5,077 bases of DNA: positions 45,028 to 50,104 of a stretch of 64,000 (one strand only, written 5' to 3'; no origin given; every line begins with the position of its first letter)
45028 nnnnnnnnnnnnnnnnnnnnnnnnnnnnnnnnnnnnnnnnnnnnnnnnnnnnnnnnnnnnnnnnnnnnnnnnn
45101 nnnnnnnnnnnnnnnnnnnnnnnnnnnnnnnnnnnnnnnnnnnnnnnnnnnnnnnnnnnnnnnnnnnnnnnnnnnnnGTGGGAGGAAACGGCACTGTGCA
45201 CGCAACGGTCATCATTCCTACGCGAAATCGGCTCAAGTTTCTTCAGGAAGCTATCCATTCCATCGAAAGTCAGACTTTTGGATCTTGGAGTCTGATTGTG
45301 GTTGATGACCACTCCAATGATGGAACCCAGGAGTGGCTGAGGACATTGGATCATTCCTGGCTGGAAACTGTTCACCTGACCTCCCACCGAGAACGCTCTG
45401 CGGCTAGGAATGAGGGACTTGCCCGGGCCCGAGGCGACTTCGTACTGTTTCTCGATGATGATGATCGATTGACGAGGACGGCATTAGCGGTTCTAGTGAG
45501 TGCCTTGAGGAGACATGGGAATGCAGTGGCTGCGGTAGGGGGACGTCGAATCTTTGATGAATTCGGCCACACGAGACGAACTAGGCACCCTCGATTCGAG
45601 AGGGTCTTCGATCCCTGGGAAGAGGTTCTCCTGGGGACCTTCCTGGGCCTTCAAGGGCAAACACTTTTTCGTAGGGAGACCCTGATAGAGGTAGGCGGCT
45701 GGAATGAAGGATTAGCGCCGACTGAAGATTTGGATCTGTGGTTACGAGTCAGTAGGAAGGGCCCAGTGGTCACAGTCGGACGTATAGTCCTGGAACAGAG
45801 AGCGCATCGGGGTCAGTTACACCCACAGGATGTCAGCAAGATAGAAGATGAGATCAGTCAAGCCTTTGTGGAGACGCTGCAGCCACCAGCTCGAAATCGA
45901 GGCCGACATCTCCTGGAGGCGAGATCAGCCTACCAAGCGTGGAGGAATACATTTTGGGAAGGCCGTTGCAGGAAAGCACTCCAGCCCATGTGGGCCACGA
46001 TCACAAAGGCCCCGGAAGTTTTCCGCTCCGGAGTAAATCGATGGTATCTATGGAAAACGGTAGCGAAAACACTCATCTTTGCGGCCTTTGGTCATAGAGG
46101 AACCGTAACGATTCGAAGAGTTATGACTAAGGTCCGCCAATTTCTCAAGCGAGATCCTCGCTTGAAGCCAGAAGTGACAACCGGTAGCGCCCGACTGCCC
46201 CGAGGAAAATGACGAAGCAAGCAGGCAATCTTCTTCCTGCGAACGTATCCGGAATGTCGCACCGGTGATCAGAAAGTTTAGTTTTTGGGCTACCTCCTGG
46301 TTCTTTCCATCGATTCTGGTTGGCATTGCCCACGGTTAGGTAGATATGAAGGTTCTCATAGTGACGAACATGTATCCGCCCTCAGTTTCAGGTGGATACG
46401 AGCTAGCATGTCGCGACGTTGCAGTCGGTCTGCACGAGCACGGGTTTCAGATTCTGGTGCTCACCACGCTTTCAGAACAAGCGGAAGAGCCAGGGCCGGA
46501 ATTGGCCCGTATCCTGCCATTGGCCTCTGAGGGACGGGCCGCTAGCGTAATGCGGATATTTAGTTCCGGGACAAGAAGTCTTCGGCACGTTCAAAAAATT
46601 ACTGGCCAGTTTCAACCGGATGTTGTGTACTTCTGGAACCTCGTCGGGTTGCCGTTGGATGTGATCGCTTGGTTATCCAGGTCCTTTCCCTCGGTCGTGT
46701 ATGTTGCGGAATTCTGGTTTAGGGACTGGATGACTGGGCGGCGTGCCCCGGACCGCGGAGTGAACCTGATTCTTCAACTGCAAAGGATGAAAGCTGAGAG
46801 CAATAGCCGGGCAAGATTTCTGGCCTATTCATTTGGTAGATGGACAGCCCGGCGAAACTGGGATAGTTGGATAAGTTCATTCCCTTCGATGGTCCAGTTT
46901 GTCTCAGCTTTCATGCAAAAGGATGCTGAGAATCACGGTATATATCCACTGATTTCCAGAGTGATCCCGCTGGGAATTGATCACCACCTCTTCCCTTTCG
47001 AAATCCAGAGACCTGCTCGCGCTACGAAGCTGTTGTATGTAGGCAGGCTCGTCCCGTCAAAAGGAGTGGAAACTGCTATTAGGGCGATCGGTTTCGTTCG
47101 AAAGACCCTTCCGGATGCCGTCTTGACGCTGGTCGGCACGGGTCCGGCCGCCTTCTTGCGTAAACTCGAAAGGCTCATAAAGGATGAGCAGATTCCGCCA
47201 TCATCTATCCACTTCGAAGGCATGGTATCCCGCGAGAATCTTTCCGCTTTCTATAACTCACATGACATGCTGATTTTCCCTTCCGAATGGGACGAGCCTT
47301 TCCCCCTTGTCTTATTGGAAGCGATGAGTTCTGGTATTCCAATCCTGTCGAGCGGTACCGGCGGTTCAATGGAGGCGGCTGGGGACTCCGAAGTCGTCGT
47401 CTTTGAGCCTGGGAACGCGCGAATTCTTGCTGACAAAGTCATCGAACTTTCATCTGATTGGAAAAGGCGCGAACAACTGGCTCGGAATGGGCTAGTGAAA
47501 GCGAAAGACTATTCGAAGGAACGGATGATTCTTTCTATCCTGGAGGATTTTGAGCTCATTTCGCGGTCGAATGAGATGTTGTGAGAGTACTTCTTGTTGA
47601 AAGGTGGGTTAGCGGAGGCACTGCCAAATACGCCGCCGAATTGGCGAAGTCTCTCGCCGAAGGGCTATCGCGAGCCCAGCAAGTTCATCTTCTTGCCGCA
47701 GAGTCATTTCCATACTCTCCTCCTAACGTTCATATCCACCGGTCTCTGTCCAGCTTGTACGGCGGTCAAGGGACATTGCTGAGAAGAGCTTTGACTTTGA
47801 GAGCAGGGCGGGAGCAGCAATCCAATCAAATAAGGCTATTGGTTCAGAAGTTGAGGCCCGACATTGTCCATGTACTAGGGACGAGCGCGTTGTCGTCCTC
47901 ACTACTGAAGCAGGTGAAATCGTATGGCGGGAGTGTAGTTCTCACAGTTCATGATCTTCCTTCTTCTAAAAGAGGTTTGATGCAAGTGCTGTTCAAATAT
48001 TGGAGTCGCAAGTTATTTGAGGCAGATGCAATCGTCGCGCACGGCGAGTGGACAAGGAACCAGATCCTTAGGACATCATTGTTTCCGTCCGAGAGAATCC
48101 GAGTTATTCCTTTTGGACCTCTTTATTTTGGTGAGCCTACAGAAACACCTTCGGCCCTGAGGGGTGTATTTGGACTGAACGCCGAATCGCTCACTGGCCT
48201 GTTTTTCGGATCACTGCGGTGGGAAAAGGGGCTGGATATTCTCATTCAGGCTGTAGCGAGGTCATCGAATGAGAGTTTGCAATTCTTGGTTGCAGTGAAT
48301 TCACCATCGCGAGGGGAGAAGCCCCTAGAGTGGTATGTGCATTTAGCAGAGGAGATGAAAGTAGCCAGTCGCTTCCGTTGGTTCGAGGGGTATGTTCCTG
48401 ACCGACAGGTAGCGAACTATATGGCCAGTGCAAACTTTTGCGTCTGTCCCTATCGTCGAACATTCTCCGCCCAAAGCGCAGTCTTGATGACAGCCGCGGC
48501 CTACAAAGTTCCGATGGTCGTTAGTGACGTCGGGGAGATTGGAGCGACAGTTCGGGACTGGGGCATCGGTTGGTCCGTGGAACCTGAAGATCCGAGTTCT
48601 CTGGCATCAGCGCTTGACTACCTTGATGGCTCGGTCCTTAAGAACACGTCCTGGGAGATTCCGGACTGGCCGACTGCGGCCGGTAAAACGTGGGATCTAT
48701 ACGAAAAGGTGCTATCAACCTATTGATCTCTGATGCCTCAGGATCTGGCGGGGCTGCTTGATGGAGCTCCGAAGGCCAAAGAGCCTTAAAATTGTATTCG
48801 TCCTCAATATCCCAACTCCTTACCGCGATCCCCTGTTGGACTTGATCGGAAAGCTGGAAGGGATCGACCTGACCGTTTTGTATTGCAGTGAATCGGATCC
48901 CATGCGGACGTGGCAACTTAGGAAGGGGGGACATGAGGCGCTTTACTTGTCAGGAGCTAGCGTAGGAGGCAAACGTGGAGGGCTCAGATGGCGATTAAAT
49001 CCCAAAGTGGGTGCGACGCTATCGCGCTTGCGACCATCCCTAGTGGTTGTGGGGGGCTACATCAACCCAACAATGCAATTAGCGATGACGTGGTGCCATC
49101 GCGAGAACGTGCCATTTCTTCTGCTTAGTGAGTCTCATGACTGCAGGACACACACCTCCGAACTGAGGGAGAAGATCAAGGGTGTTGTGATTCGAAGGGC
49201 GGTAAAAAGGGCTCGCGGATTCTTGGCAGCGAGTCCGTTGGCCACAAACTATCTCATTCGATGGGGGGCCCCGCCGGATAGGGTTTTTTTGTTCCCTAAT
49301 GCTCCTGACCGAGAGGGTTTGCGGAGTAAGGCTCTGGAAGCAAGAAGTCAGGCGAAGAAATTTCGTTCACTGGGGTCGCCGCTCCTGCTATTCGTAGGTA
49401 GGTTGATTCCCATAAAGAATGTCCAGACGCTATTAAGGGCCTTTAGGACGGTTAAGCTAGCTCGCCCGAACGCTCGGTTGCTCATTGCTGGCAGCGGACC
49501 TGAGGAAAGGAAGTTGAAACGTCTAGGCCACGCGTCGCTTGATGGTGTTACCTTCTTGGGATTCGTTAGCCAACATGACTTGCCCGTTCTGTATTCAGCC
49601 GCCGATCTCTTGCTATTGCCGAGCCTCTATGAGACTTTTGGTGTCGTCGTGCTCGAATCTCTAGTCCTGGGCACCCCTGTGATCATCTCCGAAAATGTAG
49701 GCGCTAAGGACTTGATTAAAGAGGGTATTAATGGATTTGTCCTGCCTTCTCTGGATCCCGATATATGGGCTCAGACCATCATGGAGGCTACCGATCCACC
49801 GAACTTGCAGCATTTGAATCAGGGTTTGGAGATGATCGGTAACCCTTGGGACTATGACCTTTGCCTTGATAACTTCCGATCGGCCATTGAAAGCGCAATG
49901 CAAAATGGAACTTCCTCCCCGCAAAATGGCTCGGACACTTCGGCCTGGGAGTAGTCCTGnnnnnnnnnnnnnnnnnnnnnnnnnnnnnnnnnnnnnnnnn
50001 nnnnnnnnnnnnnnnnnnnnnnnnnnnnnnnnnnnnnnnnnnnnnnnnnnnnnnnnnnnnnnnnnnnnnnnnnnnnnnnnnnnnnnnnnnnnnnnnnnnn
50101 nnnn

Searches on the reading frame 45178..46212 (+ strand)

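Call 36: search_protein_families(library=pfam, proteins=[window:45178-46212:+])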
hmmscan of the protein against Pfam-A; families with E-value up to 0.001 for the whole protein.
window:45178-46212:+ (344 aa): 5 families
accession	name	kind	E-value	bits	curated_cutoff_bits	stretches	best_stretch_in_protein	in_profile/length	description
PF00535.33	Glycos_transf_2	-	2.4e-30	106.1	23.3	1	10-167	1-162/168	Glycosyl transferase family 2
PF13641.12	Glyco_tranf_2_3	-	9.5e-15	55.7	27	1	10-195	4-198/230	Glycosyltransferase like family 2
PF10111.15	Glyco_tranf_2_2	-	3.3e-13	50.2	27.3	1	10-215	1-223/276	Glycosyltransferase like family 2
PF13632.12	Glyco_trans_2_3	-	2.6e-07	31.1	27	1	88-227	1-117/198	Glycosyl transferase family group 2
PF13704.12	Glyco_tranf_2_4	-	0.00012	23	27.5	1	32-96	15-82/98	Glycosyl transferase family 2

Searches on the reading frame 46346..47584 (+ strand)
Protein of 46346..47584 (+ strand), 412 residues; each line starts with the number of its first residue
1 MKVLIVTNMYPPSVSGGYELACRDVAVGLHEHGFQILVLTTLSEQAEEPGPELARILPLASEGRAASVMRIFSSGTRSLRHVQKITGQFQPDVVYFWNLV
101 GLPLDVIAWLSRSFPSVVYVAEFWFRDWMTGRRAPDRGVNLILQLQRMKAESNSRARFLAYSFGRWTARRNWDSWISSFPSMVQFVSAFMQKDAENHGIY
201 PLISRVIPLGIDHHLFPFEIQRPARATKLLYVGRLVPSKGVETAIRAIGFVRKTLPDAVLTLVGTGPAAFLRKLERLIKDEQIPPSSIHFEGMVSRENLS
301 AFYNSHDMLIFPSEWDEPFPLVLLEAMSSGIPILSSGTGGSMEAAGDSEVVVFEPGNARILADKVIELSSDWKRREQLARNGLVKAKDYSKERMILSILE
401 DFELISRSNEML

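Call 36: search_protein_families(library=pfam, proteins=[window:46346-47584:+])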
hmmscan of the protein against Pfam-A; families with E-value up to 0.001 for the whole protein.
window:46346-47584:+ (412 aa): 6 families
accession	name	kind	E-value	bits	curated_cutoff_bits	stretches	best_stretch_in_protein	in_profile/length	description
PF00534.26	Glycos_transf_1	-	6e-31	107.7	26.4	1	220-382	9-169/172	Glycosyl transferases group 1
PF13692.12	Glyco_trans_1_4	-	2.9e-26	92.9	27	1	228-371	3-142/142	Glycosyl transferases group 1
PF20706.3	GT4-conflict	-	5.3e-11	42.6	26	1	221-344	190-319/385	Family 4 Glycosyltransferase in conflict systems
PF13439.12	Glyco_transf_4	-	6.5e-09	36.5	28.5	1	16-213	2-168/170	Glycosyltransferase Family 4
PF13579.12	Glyco_trans_4_4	-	9.7e-06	26.5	29.7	1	16-210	1-158/158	Glycosyl transferase 4-like domain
PF13524.12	Glyco_trans_1_2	-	0.00026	21.4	25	1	255-385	12-128/144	Glycosyl transferase-like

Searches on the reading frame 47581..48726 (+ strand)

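Call 36: search_protein_families(library=pfam, proteins=[window:47581-48726:+])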
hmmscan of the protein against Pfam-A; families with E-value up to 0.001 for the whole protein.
window:47581-48726:+ (381 aa): 4 families
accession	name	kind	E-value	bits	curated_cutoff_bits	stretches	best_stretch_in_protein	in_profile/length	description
PF13692.12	Glyco_trans_1_4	-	3.1e-18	66.8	27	1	207-347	5-138/142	Glycosyl transferases group 1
PF13439.12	Glyco_transf_4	-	1.1e-16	61.8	28.5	1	12-178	2-164/170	Glycosyltransferase Family 4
PF00534.26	Glycos_transf_1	-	1.5e-14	54.4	26.4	1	197-348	9-155/172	Glycosyl transferases group 1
PF13579.12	Glyco_trans_4_4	-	1.9e-11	45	29.7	1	12-179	1-158/158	Glycosyl transferase 4-like domain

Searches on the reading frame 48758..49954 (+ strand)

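Call 36: search_protein_families(library=pfam, proteins=[window:48758-49954:+])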
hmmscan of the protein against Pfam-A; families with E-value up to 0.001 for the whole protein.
window:48758-49954:+ (398 aa): 5 families
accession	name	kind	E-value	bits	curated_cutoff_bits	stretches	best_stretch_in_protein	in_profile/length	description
PF00534.26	Glycos_transf_1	-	1.3e-36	126.2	26.4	1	199-350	7-161/172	Glycosyl transferases group 1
PF13692.12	Glyco_trans_1_4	-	1.6e-33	116.4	27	1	208-343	2-138/142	Glycosyl transferases group 1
PF20706.3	GT4-conflict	-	6e-13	49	26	1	204-325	194-325/385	Family 4 Glycosyltransferase in conflict systems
PF13579.12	Glyco_trans_4_4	-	1.5e-07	32.3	29.7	1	69-181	47-157/158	Glycosyl transferase 4-like domain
PF13439.12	Glyco_transf_4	-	0.00012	22.6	28.5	1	69-184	49-167/170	Glycosyltransferase Family 4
